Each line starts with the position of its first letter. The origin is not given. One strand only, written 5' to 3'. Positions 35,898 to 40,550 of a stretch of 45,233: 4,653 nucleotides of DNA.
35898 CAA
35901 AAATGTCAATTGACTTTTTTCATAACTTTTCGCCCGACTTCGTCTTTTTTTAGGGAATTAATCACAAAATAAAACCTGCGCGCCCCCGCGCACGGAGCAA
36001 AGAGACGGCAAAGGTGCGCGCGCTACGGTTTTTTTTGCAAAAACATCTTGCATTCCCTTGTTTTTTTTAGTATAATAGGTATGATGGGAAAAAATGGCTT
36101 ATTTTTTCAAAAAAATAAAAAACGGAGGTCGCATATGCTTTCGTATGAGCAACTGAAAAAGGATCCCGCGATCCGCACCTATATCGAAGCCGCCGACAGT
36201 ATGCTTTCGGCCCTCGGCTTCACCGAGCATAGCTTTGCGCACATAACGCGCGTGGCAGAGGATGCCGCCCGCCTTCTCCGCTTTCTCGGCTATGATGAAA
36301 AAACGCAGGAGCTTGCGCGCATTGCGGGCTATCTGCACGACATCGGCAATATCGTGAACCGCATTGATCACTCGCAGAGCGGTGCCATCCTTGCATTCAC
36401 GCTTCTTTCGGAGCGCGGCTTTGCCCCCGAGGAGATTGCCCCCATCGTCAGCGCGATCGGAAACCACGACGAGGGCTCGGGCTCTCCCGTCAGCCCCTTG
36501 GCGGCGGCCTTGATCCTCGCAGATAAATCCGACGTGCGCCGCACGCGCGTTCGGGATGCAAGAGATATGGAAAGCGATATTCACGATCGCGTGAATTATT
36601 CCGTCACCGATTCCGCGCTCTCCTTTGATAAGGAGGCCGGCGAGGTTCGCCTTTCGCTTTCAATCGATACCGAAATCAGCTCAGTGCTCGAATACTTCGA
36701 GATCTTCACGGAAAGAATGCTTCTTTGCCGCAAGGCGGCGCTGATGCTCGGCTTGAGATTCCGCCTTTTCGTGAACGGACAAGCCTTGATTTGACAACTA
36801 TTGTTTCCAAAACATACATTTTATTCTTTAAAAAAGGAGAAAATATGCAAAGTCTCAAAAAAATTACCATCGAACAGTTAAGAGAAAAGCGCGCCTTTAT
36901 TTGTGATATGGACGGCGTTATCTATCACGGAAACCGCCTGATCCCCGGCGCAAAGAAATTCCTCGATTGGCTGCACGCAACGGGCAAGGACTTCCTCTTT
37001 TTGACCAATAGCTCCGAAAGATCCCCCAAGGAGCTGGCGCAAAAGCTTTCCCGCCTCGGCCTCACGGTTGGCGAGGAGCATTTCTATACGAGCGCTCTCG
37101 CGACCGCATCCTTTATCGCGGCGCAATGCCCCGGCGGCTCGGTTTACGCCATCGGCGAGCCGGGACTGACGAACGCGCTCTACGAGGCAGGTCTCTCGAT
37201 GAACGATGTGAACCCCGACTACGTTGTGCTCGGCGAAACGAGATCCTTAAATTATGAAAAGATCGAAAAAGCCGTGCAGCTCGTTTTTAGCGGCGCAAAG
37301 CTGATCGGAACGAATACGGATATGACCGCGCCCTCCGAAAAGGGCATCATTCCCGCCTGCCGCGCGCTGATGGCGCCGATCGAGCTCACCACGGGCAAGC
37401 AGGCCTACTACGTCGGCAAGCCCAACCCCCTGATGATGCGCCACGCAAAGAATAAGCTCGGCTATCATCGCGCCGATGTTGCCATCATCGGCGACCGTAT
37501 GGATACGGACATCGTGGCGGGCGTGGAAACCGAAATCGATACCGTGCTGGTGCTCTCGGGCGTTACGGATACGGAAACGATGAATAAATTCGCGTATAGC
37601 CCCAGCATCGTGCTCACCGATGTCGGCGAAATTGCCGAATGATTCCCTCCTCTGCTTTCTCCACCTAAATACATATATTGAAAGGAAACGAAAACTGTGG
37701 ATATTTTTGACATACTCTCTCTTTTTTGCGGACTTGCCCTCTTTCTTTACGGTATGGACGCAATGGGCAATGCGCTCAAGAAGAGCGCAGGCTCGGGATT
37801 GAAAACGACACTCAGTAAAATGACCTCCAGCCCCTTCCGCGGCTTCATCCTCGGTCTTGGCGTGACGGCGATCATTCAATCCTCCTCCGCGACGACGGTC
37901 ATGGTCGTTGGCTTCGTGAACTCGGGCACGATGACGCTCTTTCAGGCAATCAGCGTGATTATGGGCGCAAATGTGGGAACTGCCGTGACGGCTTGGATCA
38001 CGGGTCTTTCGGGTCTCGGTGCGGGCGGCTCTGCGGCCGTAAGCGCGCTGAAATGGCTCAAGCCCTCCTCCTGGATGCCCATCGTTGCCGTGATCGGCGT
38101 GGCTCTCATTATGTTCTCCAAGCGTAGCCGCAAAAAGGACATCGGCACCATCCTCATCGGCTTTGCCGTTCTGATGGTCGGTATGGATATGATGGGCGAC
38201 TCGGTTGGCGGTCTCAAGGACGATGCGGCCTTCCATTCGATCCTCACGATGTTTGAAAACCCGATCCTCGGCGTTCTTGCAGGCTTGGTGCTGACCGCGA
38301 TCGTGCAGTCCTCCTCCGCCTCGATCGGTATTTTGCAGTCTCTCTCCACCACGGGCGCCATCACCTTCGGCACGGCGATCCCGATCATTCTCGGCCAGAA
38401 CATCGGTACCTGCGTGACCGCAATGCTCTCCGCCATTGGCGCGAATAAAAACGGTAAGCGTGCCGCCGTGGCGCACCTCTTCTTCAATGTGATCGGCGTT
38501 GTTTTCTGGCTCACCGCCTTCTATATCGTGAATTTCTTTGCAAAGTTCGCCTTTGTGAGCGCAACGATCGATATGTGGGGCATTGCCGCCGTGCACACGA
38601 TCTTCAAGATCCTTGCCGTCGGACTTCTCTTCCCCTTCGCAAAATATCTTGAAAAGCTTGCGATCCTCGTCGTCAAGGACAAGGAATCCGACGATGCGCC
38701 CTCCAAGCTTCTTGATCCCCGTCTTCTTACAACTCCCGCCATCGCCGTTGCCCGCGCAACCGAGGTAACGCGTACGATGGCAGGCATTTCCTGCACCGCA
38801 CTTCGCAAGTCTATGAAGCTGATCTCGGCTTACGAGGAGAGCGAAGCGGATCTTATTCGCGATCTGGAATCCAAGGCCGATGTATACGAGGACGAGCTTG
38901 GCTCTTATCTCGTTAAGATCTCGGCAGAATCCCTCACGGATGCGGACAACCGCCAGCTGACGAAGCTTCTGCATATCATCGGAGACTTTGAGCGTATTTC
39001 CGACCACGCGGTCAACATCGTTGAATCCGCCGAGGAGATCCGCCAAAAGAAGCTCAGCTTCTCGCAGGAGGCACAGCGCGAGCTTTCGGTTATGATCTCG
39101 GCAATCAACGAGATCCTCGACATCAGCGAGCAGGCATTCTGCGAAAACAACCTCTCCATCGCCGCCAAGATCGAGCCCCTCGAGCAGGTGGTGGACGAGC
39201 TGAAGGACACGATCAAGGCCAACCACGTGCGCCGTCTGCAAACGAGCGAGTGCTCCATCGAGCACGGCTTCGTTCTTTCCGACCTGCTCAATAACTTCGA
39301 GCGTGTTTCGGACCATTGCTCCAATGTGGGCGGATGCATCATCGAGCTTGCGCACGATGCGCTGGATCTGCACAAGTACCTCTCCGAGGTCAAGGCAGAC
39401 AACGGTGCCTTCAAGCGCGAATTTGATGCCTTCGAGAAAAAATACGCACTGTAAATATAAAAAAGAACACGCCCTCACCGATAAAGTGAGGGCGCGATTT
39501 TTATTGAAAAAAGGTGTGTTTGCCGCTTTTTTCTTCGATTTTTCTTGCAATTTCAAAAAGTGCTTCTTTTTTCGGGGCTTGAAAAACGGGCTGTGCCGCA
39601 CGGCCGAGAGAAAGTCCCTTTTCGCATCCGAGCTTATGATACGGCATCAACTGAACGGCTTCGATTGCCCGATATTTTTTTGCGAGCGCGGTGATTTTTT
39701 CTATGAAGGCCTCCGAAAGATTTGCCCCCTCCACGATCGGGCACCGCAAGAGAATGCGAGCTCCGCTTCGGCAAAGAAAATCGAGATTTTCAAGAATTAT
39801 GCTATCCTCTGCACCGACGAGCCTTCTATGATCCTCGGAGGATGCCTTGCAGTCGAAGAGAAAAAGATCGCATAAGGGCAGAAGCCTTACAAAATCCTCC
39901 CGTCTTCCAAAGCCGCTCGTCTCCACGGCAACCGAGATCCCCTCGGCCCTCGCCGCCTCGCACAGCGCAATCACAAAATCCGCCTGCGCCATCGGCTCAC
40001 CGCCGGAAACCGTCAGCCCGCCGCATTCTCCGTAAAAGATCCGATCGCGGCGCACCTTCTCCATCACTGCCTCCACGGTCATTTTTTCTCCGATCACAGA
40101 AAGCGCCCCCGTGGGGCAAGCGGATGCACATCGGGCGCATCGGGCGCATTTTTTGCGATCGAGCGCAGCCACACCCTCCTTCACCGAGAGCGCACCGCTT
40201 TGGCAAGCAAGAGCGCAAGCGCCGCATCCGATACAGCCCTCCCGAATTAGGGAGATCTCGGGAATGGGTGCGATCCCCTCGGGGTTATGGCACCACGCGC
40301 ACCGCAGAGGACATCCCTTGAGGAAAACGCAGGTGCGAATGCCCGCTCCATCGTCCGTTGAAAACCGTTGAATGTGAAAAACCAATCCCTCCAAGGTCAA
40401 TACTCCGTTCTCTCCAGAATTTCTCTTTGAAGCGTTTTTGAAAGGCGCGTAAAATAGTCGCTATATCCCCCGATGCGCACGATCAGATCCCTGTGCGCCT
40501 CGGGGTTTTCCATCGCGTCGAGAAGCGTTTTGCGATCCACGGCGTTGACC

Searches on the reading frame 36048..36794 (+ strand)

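Call 9: search_protein_families(library=pfam, proteins=[window:36048-36794:+], max_evalue=0.01)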
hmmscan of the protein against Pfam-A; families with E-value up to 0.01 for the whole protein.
window:36048-36794:+ (248 aa): 1 family
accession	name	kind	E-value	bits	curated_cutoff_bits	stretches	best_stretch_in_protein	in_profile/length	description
PF01966.28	HD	-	8.3e-10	39.4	22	1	63-162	2-114/116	HD domain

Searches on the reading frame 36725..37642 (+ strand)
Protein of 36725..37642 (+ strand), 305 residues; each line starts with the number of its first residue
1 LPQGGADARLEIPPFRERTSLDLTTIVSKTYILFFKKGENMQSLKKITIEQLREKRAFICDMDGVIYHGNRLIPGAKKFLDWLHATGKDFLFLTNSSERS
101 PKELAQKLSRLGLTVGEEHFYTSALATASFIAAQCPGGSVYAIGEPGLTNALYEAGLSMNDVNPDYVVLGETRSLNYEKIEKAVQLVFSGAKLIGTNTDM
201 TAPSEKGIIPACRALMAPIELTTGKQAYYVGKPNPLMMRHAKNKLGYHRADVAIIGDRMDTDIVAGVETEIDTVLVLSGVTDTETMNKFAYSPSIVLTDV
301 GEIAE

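Call 9: search_protein_families(library=pfam, proteins=[window:36725-37642:+], max_evalue=0.01)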
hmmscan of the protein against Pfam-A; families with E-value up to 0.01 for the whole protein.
window:36725-37642:+ (305 aa): 4 families
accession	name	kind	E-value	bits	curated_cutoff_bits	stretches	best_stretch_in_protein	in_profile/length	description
PF13344.12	Hydrolase_6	-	4.1e-29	101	27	1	58-157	1-100/101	Haloacid dehalogenase-like hydrolase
PF13242.12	Hydrolase_like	-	1.1e-21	76.9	22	1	230-302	2-74/75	HAD-hyrolase-like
PF00702.32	Hydrolase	-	4.5e-12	47.2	26.4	1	56-266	2-187/191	haloacid dehalogenase-like hydrolase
PF13419.12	HAD_2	-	3.1e-05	24.6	23.8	1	224-276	127-178/178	Haloacid dehalogenase-like hydrolase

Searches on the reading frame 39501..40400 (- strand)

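Call 82: search_protein_families(library=pfam, proteins=[window:39501-40400:-], max_evalue=5)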
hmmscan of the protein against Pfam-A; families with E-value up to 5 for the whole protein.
window:39501-40400:- (299 aa): 15 families
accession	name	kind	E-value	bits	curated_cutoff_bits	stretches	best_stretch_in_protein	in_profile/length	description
PF04055.27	Radical_SAM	-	2e-14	54.5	29.5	1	26-230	3-158/166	Radical SAM superfamily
PF13353.11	Fer4_12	-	1.6e-12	48.3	22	2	84-165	18-93/137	4Fe-4S single cluster domain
PF00037.32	Fer4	-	1.2e-11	44.3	21.1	2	53-71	5-23/24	4Fe-4S binding domain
PF12838.12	Fer4_7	-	4.1e-08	34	27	1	56-99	2-52/52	4Fe-4S dicluster domain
PF14697.11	Fer4_21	-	1.2e-07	32.2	35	2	54-100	6-57/59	4Fe-4S dicluster domain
PF12837.12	Fer4_6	-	2.5e-07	30.7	25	2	81-100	5-24/24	4Fe-4S binding domain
PF13484.11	Fer4_16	-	1.2e-06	29.6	30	2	84-103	1-20/66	4Fe-4S double cluster binding domain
PF13187.11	Fer4_9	-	5.1e-06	26.8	27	2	56-99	2-51/52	4Fe-4S dicluster domain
PF13237.11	Fer4_10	-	3.3e-05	24.2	25.5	2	80-115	4-31/53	4Fe-4S dicluster domain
PF12797.12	Fer4_2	-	8.9e-05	22.7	24.5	2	53-66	7-20/22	4Fe-4S binding domain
PF12800.12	Fer4_4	-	0.00014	22.4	24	2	54-67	2-15/17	4Fe-4S binding domain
PF25160.1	LdpA_Fe-S-bd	-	0.16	12.2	27.6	1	81-101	24-44/49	LdpA Fe-S cluster-binding domain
PF13459.11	Fer4_15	-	0.34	12.1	22.4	1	80-97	3-20/66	4Fe-4S single cluster domain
PF12798.12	Fer4_3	-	0.73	11.3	27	2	56-70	1-15/15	4Fe-4S binding domain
PF13183.11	Fer4_8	-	1.1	10.3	27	2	83-100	3-20/68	4Fe-4S dicluster domain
